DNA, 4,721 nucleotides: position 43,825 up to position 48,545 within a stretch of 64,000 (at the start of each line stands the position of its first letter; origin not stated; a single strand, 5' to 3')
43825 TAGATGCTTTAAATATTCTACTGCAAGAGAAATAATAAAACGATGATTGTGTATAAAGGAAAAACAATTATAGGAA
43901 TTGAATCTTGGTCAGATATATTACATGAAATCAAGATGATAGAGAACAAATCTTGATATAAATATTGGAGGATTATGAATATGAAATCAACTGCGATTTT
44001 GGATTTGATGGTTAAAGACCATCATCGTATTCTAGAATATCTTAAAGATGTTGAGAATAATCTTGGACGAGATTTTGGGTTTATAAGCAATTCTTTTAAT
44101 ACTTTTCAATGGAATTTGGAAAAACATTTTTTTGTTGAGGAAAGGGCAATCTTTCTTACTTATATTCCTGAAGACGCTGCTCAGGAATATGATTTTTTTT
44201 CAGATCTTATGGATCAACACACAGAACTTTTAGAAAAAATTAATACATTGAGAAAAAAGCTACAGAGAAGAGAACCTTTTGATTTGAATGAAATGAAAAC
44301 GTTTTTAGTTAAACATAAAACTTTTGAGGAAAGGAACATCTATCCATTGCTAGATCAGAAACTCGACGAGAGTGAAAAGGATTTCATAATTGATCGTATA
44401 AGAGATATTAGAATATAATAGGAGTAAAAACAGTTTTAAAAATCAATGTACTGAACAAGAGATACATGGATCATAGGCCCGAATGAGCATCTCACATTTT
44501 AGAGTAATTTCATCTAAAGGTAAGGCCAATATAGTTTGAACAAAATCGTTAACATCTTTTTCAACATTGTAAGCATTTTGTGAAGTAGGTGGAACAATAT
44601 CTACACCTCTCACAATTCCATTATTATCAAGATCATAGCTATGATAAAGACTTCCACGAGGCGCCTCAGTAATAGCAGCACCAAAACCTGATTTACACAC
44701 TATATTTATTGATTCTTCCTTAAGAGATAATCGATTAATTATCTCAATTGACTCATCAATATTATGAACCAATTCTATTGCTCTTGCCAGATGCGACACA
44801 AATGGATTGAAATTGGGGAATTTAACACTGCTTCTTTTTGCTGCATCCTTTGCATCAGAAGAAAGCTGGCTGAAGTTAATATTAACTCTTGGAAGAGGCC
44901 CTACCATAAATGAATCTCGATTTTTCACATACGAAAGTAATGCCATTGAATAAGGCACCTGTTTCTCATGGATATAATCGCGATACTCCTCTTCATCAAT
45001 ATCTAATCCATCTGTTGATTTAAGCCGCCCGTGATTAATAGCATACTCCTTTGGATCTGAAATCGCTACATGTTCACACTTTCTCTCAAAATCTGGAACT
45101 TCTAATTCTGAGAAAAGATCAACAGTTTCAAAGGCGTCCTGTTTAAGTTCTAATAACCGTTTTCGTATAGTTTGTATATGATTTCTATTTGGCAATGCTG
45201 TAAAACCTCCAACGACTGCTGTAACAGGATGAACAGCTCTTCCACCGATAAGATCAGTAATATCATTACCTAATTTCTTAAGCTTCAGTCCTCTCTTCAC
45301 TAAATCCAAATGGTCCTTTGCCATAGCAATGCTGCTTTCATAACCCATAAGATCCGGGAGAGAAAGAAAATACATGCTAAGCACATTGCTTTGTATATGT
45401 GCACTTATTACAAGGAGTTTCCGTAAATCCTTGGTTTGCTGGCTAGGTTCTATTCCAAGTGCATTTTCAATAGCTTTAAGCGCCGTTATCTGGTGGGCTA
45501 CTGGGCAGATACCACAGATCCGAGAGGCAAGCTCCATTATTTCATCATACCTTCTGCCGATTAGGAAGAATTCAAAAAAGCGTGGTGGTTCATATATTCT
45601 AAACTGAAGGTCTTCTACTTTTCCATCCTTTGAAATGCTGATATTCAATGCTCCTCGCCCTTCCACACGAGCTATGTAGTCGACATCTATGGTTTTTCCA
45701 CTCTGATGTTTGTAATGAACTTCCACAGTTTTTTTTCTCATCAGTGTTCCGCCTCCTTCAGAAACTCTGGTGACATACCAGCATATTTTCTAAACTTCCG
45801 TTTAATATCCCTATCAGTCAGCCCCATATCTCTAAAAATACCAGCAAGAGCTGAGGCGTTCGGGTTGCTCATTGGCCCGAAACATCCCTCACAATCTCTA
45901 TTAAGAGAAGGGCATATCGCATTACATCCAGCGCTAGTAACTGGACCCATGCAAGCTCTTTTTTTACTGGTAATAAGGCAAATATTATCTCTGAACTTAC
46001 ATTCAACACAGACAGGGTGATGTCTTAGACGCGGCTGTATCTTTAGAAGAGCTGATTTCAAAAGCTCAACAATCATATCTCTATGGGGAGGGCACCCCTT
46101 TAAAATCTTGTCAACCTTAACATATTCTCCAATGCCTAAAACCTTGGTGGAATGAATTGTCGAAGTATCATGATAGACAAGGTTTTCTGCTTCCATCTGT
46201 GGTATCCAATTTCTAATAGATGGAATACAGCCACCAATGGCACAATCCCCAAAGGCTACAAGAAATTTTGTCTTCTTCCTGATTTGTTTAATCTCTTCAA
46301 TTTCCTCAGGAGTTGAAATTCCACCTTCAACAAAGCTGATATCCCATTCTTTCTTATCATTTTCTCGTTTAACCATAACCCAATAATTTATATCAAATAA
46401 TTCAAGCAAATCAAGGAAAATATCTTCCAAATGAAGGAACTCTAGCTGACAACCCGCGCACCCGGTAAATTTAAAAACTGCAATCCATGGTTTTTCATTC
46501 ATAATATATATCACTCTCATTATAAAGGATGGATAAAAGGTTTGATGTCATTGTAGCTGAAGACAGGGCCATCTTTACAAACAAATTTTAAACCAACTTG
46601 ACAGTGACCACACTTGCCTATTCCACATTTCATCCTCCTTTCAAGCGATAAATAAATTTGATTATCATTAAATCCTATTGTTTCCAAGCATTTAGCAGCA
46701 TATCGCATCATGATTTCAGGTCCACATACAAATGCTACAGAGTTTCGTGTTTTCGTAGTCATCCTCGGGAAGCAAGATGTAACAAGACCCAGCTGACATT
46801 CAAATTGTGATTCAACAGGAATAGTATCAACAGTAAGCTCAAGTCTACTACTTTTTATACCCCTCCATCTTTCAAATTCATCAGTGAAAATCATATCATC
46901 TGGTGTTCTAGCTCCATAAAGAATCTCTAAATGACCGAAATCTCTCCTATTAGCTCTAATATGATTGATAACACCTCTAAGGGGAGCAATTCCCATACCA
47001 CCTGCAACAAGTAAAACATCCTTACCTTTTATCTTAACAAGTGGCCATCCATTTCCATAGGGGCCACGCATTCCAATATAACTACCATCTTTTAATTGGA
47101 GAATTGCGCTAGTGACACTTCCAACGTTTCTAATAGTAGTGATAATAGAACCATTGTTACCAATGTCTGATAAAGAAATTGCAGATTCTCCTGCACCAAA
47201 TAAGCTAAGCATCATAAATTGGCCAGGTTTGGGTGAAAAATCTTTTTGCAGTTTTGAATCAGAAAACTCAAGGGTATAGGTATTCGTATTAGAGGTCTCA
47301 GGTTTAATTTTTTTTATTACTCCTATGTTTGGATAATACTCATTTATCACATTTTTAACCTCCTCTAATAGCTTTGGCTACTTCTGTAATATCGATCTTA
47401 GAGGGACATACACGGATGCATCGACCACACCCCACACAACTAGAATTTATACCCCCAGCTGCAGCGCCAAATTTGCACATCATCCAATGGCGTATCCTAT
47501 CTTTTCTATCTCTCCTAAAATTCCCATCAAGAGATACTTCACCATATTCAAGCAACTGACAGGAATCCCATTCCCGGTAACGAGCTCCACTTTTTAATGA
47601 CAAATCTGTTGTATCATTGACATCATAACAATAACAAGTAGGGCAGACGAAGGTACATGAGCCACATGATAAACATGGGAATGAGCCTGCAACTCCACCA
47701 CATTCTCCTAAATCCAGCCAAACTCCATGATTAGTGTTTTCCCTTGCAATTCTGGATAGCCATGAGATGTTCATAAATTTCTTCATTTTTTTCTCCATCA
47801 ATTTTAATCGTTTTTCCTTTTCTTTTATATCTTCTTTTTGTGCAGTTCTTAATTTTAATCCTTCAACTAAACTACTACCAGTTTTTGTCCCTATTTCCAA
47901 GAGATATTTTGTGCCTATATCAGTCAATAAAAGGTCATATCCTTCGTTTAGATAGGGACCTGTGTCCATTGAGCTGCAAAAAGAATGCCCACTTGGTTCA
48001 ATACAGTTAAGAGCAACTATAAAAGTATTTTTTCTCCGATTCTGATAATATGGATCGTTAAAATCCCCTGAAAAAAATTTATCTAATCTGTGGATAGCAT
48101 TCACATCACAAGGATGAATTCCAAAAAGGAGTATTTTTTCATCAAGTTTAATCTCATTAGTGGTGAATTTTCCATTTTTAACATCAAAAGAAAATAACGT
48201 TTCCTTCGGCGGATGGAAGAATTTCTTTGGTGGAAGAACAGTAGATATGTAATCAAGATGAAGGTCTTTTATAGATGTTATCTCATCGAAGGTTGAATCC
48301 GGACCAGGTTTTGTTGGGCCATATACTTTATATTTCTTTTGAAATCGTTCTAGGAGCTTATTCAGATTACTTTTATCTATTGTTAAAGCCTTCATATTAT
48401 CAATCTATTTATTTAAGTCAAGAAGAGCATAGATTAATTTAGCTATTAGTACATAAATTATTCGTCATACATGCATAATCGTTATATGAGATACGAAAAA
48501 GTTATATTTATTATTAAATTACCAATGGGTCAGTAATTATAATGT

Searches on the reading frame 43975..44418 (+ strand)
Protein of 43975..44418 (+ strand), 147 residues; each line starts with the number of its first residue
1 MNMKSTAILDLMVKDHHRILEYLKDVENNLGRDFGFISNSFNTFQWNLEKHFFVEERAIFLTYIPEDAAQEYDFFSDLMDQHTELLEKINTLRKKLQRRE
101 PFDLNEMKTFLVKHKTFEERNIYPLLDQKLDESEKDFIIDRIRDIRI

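Call 65: search_protein_families(library=pfam, proteins=[window:43975-44418:+], max_evalue=0.1)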
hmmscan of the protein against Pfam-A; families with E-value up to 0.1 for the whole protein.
window:43975-44418:+ (147 aa): 2 families
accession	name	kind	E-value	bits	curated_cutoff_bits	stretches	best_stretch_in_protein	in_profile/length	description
PF01814.28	Hemerythrin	-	8.6e-11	42.9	25.3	1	8-126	2-127/127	Hemerythrin HHE cation binding domain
PF11690.13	DUF3287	-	0.0045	17.3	27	1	60-98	35-73/121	Protein of unknown function (DUF3287)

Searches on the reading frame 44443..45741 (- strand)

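Call 65: search_protein_families(library=pfam, proteins=[window:44443-45741:-], max_evalue=0.1)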
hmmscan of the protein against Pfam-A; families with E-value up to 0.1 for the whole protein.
window:44443-45741:- (432 aa): 1 family
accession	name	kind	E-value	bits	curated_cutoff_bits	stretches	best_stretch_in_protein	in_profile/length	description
PF00374.24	NiFeSe_Hases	-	8.1e-29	101.4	25.8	2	54-131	1-78/508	Nickel-dependent hydrogenase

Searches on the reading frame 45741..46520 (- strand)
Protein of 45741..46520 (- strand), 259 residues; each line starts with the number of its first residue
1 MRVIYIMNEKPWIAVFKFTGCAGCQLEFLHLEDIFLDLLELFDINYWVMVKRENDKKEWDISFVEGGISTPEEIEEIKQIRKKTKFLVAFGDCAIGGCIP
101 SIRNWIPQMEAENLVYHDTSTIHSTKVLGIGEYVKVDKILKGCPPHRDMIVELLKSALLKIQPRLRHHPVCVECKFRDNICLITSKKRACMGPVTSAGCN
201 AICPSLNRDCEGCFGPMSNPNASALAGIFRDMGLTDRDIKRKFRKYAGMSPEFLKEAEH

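Call 65: search_protein_families(library=pfam, proteins=[window:45741-46520:-], max_evalue=0.1)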
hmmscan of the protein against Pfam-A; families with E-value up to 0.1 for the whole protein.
window:45741-46520:- (259 aa): 1 family
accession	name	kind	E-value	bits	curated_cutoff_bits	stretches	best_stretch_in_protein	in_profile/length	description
PF01058.29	Oxidored_q6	-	2.8e-25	88.9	27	1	21-155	1-126/128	NADH ubiquinone oxidoreductase, 20 Kd subunit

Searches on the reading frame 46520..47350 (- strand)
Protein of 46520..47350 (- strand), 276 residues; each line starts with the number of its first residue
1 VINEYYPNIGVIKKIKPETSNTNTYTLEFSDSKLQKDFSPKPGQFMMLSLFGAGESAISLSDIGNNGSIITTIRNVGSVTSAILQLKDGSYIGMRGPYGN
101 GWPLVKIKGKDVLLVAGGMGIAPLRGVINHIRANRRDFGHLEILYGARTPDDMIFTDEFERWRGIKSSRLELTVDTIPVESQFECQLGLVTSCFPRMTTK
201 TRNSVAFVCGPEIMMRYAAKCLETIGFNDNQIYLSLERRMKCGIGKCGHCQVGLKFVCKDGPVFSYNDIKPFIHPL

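Call 65: search_protein_families(library=pfam, proteins=[window:46520-47350:-], max_evalue=0.1)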
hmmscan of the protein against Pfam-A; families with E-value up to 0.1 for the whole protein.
window:46520-47350:- (276 aa): 4 families
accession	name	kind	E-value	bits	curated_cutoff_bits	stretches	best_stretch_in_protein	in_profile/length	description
PF00175.26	NAD_binding_1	-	2.9e-14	54.1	22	1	114-219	1-108/109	Oxidoreductase NAD-binding domain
PF10418.14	DHODB_Fe-S_bind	-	2.1e-12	47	23.9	1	237-269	1-40/41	Iron-sulfur cluster binding domain of dihydroorotate dehydrogenase B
PF00970.30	FAD_binding_6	-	0.0041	17.9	21.1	1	20-100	10-96/99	Oxidoreductase FAD-binding domain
PF08030.17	NAD_binding_6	-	0.045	14.2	22.2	0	111-134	3-26/156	Ferric reductase NAD binding domain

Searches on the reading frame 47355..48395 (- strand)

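Call 65: search_protein_families(library=pfam, proteins=[window:47355-48395:-], max_evalue=0.1)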
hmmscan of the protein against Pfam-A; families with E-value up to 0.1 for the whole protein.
window:47355-48395:- (346 aa): 16 families
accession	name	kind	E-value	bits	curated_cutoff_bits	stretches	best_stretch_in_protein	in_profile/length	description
PF17179.9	Fer4_22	-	5.5e-28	98.1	27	1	241-334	2-95/95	4Fe-4S dicluster domain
PF13237.11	Fer4_10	-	3.4e-07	30.5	25.5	2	318-341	7-33/53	4Fe-4S dicluster domain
PF12838.12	Fer4_7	-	1.7e-06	28.9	27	1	316-334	34-52/52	4Fe-4S dicluster domain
PF12797.12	Fer4_2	-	4.9e-05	23.5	24.5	2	318-332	8-22/22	4Fe-4S binding domain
PF13534.11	Fer4_17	-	6.1e-05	23.9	22.2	1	316-335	42-61/61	4Fe-4S dicluster domain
PF00037.32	Fer4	-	7.8e-05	22.8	21.1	1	318-332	6-20/24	4Fe-4S binding domain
PF13746.11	Fer4_18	-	8.8e-05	23.1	27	1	317-338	58-79/114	4Fe-4S dicluster domain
PF13187.11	Fer4_9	-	8.9e-05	22.9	27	1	241-333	2-50/52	4Fe-4S dicluster domain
PF13183.11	Fer4_8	-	0.00037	21.4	27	1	240-334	4-68/68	4Fe-4S dicluster domain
PF12837.12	Fer4_6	-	0.00039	20.7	25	1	318-332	7-21/24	4Fe-4S binding domain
PF25160.1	LdpA_Fe-S-bd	-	0.0004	20.6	27.6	1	314-333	22-41/49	LdpA Fe-S cluster-binding domain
PF14697.11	Fer4_21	-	0.003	18.1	35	1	316-332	37-53/59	4Fe-4S dicluster domain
PF12798.12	Fer4_3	-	0.0038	18.4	27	1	320-333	1-14/15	4Fe-4S binding domain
PF12800.12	Fer4_4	-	0.016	16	24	1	318-331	2-15/17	4Fe-4S binding domain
PF13484.11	Fer4_16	-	0.046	14.9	30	1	320-333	2-15/66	4Fe-4S double cluster binding domain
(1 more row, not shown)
